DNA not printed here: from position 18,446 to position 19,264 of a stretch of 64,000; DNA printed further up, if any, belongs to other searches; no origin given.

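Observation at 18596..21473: CorE-like metal-sensing ECF sigma factor with a Cys-rich tail heading a candidate metal-resistance module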

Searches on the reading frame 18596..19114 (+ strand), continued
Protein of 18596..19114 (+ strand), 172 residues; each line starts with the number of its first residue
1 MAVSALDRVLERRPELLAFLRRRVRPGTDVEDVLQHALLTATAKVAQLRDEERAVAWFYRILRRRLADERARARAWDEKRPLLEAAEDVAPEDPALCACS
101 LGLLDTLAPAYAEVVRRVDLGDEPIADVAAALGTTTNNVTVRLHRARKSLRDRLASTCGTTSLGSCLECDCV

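Call 68: find_encoding_contigs(protein=P0095, flank=4000, max_places=1)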
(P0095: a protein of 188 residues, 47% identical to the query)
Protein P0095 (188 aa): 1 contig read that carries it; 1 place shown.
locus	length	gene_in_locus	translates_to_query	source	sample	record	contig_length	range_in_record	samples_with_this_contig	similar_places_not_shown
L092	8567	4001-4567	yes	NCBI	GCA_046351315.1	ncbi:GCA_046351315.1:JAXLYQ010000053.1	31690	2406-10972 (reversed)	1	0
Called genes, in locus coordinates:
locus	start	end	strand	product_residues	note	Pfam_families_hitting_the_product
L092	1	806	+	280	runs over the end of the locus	PF00732:GMC_oxred_N (faint), PF13450:NAD_binding_8 (weak)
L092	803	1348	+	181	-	PF05199:GMC_oxred_C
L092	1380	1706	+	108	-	PF00892:EamA (weak)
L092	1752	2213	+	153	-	PF00892:EamA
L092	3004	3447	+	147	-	PF00376:MerR, PF13411:MerR_1, PF09278:MerR-DNA-bind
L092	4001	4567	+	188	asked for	PF04542:Sigma70_r2, PF08281:Sigma70_r4_2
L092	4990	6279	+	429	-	PF02321:OEP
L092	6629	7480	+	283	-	PF25954:Beta-barrel_RND_2, PF25975:CzcB_C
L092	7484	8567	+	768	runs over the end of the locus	PF00873:ACR_tran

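Call 69: find_encoding_contigs(protein=P0037, flank=4000, max_places=1)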
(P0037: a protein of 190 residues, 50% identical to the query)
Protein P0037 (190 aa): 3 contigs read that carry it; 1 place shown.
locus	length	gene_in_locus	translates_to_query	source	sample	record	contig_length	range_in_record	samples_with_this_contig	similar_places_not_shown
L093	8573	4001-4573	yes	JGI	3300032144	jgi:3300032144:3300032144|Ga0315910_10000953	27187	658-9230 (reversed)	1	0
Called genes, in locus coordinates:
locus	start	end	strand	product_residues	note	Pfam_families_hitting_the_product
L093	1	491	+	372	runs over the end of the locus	PF01408:GFO_IDH_MocA, PF21390:Irp3-like_C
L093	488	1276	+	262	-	PF00975:Thioesterase, PF12697:Abhydrolase_6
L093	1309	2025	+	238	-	PF08241:Methyltransf_11 (weak), PF08242:Methyltransf_12, PF13649:Methyltransf_25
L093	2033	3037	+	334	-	PF00698:Acyl_transf_1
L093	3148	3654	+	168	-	-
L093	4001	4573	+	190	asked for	PF04542:Sigma70_r2, PF04545:Sigma70_r4 (weak), PF08281:Sigma70_r4_2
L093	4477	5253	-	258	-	-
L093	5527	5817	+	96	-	PF00196:GerE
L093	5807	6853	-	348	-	PF00196:GerE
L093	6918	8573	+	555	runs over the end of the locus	-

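Call 77: search_solved_structures(query=window:18596-19114:+, max_evalue=0.001)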
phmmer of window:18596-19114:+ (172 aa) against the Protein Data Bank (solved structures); distinct sequences matched with E-value up to 0.001: 3.
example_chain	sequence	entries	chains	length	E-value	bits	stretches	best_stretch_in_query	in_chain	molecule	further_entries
6jcy_F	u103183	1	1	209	2.4e-07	34.4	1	20-157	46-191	ECF RNA polymerase sigma factor SigH,ECF RNA polymerase sigma factor SigE,ECF RNA polymera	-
5zx2_F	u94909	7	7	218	1.4e-05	28.7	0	21-157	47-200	ECF RNA polymerase sigma factor SigH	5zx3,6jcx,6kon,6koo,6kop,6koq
6dv9_F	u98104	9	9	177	0.00038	24.1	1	16-154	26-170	ECF RNA polymerase sigma factor SigL | RNA polymerase sigma factor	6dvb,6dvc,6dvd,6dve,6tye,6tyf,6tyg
